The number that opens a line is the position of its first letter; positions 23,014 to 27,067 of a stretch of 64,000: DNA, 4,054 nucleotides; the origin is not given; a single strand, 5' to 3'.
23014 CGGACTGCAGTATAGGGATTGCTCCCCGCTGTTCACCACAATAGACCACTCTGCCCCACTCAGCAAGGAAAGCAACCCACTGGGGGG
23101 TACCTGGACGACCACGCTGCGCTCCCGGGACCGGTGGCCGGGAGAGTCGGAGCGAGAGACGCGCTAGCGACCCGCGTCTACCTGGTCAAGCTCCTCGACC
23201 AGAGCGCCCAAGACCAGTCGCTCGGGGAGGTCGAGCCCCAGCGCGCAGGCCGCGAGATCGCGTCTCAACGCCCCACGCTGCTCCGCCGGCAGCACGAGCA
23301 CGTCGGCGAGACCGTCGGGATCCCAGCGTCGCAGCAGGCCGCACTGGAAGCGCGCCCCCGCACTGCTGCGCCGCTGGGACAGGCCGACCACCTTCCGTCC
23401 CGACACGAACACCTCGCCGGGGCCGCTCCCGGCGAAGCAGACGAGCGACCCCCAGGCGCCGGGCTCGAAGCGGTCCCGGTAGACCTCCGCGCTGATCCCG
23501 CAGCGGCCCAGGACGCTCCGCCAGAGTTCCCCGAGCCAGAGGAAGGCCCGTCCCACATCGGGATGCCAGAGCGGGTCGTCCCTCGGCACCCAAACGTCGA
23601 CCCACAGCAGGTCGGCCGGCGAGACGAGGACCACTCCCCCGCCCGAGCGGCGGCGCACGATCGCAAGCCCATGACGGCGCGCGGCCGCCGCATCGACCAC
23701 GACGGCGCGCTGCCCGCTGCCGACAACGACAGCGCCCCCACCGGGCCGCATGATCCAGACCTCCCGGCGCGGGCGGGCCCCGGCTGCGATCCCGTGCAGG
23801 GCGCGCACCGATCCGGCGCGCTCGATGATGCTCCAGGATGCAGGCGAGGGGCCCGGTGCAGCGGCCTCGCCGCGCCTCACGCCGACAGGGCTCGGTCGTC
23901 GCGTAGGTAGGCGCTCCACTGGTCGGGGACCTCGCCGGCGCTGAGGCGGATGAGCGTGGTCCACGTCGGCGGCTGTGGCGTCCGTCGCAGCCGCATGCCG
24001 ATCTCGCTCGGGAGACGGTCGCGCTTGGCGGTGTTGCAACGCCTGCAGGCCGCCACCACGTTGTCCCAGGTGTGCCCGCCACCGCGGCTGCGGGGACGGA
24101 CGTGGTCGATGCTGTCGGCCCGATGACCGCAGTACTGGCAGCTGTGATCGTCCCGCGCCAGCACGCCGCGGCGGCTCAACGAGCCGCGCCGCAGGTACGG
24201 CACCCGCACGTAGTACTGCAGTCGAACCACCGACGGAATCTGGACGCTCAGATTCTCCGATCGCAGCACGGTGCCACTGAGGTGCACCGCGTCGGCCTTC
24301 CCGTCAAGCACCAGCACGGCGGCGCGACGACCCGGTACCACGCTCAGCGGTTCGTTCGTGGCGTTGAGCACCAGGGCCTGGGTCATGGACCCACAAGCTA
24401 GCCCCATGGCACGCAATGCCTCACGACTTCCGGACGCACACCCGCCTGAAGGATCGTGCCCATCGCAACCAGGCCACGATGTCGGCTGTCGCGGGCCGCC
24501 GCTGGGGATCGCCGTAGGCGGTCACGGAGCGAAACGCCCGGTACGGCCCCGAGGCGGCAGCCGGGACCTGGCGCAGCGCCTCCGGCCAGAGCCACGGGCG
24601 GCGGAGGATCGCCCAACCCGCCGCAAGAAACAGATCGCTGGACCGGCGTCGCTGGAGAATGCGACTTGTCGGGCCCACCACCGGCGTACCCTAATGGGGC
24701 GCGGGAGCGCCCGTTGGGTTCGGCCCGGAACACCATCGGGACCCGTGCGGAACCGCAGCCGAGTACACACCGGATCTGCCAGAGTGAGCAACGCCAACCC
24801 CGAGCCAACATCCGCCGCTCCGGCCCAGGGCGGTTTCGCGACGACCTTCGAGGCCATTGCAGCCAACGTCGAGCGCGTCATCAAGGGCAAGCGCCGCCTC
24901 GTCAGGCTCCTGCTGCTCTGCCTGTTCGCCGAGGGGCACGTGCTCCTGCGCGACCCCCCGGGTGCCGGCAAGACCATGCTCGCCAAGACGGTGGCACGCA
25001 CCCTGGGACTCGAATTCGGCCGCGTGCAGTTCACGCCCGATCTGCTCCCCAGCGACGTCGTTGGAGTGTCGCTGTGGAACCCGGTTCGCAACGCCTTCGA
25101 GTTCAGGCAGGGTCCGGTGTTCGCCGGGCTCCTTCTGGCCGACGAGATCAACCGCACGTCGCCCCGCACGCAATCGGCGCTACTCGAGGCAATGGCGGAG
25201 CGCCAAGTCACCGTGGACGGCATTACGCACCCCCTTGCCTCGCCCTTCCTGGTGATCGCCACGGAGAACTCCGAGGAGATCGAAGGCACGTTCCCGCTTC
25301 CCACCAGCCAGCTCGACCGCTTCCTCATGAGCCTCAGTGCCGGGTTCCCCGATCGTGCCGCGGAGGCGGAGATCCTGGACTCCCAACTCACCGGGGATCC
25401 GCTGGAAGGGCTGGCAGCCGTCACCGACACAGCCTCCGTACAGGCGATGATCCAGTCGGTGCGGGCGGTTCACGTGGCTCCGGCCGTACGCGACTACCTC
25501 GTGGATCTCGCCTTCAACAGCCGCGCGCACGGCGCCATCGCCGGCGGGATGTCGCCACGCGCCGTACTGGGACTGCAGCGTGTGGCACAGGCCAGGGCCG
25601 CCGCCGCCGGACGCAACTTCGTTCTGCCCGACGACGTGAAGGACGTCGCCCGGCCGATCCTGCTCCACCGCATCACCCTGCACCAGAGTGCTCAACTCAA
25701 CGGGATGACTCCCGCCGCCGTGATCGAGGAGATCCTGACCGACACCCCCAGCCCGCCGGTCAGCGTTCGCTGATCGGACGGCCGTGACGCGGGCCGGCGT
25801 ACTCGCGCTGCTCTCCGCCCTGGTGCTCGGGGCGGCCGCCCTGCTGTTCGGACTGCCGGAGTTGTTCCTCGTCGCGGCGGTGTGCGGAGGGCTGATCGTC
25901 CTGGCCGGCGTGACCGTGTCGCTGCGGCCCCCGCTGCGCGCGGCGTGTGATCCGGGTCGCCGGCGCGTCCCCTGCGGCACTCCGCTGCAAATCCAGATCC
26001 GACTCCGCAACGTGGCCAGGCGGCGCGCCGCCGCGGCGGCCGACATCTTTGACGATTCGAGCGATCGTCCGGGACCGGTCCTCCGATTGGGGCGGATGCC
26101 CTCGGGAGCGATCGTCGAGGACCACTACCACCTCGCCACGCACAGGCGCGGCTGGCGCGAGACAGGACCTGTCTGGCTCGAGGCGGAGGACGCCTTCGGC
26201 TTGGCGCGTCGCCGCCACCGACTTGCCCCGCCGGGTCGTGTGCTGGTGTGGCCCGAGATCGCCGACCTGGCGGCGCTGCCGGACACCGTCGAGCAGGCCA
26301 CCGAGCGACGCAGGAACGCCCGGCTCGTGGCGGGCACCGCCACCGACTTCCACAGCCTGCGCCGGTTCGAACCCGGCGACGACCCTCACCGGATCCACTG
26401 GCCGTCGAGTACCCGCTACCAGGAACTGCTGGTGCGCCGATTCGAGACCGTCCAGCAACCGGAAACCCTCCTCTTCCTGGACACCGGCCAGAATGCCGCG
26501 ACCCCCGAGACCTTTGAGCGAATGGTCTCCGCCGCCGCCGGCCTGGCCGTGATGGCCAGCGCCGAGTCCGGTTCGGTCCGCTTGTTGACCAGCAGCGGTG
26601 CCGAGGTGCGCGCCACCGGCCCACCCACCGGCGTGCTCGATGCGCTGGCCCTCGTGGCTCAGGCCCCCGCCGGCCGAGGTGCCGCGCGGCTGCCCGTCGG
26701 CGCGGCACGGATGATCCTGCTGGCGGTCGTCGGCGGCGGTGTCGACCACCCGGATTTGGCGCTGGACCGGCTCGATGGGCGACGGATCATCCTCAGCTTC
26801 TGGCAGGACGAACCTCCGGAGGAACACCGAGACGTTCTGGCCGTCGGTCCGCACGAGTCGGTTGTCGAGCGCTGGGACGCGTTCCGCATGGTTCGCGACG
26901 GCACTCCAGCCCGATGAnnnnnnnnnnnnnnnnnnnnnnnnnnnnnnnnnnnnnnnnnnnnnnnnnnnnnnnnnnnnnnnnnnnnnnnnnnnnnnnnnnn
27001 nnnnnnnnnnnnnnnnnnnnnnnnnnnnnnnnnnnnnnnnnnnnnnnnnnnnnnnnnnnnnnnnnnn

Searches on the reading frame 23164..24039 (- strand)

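Call 27: search_protein_families(library=pfam, proteins=[window:23164-24039:-], max_evalue=0.00001)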
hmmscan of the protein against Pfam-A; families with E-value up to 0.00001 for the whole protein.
window:23164-24039:- (291 aa): 1 family
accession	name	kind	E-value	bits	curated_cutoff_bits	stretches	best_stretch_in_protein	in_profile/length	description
PF21948.1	LplA-B_cat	-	1.9e-11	44.8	27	1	103-250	33-158/200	Lipoyl protein ligase A/B catalytic domain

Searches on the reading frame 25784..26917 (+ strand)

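Call 27: search_protein_families(library=pfam, proteins=[window:25784-26917:+], max_evalue=0.00001)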
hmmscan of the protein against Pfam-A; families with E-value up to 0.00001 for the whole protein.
window:25784-26917:+ (377 aa): 1 family
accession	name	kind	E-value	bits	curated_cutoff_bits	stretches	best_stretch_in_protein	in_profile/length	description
PF01882.25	DUF58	-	6.1e-08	32.6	23.4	1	192-292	2-106/216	Protein of unknown function DUF58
